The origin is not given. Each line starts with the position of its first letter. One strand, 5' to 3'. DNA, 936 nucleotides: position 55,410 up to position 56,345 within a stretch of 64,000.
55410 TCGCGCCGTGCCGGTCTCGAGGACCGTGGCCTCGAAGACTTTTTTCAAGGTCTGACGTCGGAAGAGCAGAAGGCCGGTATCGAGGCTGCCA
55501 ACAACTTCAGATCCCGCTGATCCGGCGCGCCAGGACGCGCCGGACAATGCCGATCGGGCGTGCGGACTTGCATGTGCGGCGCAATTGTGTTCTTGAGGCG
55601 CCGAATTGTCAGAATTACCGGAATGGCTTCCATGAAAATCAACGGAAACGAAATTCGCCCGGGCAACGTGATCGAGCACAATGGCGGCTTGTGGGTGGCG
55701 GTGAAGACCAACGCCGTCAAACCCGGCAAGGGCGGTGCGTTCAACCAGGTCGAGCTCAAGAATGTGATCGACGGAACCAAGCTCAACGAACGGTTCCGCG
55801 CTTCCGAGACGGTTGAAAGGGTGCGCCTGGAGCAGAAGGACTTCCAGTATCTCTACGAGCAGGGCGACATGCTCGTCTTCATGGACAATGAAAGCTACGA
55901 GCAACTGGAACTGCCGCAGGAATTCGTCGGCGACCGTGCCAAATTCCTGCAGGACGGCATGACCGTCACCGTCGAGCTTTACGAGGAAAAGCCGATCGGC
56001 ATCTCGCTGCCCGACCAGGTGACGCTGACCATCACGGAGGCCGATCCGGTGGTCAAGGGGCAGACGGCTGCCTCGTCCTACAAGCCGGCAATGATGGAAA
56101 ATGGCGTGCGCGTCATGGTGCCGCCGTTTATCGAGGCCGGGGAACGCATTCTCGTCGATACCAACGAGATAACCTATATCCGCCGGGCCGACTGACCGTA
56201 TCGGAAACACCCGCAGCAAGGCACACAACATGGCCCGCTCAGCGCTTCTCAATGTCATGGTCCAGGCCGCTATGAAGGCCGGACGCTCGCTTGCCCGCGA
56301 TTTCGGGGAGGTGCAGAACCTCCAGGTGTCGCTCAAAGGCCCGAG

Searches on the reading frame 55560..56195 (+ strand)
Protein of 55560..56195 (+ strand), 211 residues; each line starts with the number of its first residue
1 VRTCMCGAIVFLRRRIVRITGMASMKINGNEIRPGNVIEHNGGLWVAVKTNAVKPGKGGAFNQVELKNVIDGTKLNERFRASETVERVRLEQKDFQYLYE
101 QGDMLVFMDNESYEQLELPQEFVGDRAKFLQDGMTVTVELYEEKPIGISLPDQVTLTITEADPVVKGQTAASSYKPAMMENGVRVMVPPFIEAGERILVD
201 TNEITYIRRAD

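Call 69: search_protein_families(library=pfam, proteins=[window:55560-56195:+], max_evalue=0.001)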
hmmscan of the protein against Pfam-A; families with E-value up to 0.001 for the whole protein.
window:55560-56195:+ (211 aa): 3 families
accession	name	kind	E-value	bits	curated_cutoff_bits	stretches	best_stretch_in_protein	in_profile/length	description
PF01132.26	EFP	-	6.7e-24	84.1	27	1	93-146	1-54/54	Elongation factor P (EF-P) OB domain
PF09285.17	Elong-fact-P_C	-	2.6e-23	81.9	25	1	154-209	1-56/56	Elongation factor P, C-terminal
PF08207.18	EFP_N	-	7.4e-23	80.8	23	1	29-85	2-58/58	Elongation factor P (EF-P) KOW-like domain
